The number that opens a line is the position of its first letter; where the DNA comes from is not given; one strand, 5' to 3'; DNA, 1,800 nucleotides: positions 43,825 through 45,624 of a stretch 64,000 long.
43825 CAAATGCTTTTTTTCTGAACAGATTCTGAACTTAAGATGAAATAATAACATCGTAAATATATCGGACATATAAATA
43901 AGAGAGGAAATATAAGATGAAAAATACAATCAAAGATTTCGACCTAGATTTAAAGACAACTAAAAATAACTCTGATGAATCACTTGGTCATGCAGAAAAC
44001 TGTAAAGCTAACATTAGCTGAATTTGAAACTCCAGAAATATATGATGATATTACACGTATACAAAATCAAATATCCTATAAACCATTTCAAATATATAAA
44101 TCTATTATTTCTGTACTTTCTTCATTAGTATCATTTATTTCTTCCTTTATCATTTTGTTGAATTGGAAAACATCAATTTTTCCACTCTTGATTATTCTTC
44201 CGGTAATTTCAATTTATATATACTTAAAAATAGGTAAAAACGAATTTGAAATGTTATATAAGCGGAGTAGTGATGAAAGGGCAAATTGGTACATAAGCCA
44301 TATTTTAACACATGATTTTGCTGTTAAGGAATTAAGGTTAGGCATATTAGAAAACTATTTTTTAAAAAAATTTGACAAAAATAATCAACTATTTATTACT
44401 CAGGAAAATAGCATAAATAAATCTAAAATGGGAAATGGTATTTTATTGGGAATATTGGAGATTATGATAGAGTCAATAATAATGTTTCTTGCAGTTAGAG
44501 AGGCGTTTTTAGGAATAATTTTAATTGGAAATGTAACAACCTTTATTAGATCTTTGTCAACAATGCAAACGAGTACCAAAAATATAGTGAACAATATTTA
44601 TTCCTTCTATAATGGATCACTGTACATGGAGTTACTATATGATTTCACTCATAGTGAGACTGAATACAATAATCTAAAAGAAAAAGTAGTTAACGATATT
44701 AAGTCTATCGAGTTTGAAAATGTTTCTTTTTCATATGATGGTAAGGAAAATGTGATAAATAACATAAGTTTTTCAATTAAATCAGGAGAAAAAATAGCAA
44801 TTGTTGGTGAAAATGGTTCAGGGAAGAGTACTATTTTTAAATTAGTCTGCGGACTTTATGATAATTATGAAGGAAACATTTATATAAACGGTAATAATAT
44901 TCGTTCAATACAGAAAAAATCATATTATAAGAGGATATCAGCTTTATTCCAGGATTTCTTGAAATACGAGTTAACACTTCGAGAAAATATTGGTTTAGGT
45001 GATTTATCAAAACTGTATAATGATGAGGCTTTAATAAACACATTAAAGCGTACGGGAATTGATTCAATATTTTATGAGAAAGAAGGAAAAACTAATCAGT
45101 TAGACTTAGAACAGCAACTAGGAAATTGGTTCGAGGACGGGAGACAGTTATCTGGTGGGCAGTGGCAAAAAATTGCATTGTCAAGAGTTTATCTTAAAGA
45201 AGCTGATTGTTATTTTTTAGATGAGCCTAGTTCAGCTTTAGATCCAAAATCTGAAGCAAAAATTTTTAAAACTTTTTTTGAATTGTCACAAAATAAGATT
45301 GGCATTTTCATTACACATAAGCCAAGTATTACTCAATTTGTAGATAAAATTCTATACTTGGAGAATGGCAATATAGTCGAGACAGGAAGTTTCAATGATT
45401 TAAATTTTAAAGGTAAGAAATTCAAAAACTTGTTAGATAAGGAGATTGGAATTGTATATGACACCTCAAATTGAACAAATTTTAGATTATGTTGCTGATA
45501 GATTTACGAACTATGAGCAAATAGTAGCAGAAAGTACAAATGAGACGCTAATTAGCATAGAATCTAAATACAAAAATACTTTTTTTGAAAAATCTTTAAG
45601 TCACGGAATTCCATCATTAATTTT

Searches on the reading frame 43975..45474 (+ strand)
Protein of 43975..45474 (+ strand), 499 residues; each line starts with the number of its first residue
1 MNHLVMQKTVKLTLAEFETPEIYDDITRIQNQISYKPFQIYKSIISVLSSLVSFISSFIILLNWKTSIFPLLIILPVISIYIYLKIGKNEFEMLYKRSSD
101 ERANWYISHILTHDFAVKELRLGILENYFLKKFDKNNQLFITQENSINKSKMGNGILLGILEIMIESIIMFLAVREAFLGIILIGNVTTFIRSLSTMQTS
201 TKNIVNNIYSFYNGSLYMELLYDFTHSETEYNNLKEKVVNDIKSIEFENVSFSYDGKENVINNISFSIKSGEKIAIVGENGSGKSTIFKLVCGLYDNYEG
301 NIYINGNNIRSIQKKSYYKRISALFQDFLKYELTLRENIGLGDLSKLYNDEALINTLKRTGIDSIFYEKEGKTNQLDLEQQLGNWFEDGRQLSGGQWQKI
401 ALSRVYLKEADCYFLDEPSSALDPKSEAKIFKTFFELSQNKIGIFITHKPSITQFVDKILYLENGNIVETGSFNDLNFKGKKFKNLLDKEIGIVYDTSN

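Call 28: search_protein_families(library=pfam, proteins=[window:43975-45474:+], max_evalue=0.0001)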
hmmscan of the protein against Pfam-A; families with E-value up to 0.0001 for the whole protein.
window:43975-45474:+ (499 aa): 3 families
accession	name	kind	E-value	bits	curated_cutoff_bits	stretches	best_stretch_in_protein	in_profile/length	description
PF00005.33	ABC_tran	-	7e-31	108.1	25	1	262-419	2-136/137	ABC transporter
PF02463.25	SMC_N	-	6.5e-08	32.7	40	1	273-460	26-209/220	RecF/RecN/SMC N terminal domain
PF13304.12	AAA_21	-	1.3e-06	29.1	27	0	275-291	3-19/304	AAA domain, putative AbiEii toxin, Type IV TA system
